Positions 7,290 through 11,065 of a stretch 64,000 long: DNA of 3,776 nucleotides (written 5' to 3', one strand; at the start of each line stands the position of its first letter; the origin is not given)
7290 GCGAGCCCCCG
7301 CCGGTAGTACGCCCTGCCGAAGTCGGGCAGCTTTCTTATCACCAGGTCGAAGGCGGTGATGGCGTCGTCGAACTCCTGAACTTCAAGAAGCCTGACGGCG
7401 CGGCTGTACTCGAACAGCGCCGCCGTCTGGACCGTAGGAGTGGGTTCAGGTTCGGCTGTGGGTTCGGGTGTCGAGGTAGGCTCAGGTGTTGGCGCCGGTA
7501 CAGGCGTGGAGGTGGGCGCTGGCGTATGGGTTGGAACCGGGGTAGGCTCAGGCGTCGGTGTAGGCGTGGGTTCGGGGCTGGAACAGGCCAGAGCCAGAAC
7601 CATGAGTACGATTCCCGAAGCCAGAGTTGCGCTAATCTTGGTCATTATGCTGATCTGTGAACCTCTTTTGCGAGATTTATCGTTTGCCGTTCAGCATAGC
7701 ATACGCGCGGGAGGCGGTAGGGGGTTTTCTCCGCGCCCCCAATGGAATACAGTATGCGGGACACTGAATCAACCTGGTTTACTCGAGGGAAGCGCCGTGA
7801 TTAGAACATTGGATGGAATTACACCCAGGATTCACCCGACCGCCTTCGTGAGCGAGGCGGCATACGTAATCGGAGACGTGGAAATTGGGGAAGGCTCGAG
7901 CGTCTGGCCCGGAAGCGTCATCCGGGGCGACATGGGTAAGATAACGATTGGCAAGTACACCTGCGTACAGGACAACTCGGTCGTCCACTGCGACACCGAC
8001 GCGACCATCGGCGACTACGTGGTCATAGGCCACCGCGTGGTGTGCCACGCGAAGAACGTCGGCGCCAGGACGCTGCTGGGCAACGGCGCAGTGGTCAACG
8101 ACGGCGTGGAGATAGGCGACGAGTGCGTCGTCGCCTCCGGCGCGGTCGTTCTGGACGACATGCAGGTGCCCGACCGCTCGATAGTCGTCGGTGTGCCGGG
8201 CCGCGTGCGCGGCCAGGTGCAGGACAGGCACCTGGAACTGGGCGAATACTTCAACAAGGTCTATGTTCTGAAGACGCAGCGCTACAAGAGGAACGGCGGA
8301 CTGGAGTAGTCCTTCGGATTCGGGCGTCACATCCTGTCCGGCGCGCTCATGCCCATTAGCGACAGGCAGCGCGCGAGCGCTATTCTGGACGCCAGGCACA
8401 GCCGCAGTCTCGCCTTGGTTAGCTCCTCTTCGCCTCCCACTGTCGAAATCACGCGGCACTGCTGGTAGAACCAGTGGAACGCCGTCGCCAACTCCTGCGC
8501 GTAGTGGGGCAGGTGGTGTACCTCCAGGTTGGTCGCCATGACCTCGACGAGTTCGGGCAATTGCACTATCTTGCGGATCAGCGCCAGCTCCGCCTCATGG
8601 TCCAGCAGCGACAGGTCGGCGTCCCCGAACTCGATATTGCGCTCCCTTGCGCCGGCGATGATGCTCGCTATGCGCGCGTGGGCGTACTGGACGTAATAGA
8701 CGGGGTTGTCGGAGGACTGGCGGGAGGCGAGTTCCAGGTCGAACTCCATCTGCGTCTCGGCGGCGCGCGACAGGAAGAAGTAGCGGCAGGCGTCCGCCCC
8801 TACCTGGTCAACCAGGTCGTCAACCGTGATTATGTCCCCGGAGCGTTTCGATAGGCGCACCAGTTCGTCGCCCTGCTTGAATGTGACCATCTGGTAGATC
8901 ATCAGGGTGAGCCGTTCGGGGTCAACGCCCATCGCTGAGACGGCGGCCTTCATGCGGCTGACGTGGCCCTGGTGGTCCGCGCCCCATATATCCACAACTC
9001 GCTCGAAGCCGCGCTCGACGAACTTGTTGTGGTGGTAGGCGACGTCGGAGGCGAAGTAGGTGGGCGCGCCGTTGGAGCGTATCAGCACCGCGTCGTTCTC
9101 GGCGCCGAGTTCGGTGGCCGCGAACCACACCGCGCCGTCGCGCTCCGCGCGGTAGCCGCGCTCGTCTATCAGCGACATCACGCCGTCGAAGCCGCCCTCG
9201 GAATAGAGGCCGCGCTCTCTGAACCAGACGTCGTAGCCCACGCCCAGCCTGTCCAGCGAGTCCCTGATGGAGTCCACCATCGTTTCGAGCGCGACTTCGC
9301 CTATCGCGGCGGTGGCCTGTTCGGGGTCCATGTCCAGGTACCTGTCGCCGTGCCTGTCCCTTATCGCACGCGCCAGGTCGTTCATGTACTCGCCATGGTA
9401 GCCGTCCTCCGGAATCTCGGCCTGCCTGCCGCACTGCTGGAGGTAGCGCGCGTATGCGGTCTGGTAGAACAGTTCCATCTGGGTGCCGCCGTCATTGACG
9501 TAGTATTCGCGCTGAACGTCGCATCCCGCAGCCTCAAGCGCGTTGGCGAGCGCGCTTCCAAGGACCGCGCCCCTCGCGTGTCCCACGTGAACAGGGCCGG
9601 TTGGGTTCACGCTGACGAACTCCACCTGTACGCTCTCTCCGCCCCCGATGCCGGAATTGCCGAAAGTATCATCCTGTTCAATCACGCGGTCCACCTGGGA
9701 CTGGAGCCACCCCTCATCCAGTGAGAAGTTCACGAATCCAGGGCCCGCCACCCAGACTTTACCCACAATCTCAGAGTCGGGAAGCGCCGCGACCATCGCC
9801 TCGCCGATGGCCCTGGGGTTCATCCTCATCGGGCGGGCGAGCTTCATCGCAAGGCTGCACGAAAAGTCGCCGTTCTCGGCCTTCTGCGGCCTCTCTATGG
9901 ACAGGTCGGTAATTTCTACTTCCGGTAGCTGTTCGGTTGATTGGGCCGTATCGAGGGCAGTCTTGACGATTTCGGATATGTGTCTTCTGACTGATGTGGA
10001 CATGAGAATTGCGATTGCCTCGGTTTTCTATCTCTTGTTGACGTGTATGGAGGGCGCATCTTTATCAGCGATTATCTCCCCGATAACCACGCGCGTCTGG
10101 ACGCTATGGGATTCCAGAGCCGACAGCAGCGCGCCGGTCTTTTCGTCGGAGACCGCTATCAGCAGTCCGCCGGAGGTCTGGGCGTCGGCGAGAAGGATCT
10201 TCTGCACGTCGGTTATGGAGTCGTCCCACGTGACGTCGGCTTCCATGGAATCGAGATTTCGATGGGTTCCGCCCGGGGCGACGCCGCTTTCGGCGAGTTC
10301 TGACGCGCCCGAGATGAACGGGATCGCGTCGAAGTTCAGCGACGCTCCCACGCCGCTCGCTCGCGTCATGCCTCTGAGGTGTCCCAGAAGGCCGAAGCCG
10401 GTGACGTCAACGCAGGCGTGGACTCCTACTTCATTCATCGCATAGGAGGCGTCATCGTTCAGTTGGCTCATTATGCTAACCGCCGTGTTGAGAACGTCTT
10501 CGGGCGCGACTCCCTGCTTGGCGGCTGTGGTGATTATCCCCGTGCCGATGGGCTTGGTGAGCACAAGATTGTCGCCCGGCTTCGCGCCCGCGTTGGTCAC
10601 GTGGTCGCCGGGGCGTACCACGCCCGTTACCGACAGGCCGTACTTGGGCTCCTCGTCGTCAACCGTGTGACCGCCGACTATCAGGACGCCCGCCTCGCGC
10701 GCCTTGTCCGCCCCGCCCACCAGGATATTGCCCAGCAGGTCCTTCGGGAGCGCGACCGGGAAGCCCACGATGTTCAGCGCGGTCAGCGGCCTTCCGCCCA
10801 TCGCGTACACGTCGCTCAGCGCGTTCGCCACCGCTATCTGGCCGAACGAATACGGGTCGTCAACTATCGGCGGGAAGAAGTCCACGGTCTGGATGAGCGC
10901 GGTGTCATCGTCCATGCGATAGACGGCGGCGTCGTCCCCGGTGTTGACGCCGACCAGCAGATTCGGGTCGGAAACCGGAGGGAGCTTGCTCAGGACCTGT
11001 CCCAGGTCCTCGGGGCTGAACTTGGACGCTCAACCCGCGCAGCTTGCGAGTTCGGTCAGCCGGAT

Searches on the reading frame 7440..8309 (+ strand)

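Call 28: search_protein_families(library=pfam, proteins=[window:7440-8309:+], max_evalue=0.001)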
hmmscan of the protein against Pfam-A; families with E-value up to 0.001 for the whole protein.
window:7440-8309:+ (289 aa): 4 families
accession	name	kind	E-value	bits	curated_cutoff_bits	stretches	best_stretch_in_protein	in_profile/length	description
PF00132.30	Hexapep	-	2.3e-18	65.4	27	2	207-237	4-34/36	Bacterial transferase hexapeptide (six repeats)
PF21711.3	DCTN5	-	8.6e-06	26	40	1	156-275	43-172/182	Dynactin subunit 5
PF25084.1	LbH_EIF2B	-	3e-05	24.4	54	1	138-230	13-104/105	EIF2B subunit epsilon LbH domain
PF14602.12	Hexapep_2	-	4.8e-05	23.4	27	1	207-237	4-32/34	Hexapeptide repeat of succinyl-transferase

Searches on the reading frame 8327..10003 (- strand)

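Call 28: search_protein_families(library=pfam, proteins=[window:8327-10003:-], max_evalue=0.001)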
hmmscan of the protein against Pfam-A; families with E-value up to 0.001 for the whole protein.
window:8327-10003:- (558 aa): 4 families
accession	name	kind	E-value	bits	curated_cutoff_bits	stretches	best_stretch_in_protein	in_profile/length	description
PF05746.21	DALR_1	-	4.1e-29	101.5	22.3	1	438-558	1-117/117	DALR anticodon binding domain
PF00750.26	tRNA-synt_1d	-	1.9e-21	76.9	23.3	1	122-401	19-298/349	tRNA synthetases class I (R), catalytic domain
PF03485.21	Arg_tRNA_synt_N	-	2.6e-21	76.5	21.5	1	8-95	2-85/85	Arginyl tRNA synthetase N terminal domain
PF01921.24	tRNA-synt_1f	-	3e-06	26.9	27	0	366-425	268-324/360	tRNA synthetases class I (K)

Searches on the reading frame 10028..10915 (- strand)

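Call 28: search_protein_families(library=pfam, proteins=[window:10028-10915:-], max_evalue=0.001)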
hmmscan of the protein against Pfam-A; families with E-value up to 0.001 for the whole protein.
window:10028-10915:- (295 aa): 2 families
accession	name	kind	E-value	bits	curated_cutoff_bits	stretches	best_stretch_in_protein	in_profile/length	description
PF00586.29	AIRS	-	3e-25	89.3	24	1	2-100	10-112/112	AIR synthase related protein, N-terminal domain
PF02769.27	AIRS_C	-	6.2e-19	69.1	23.1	1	112-286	1-150/156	AIR synthase related protein, C-terminal domain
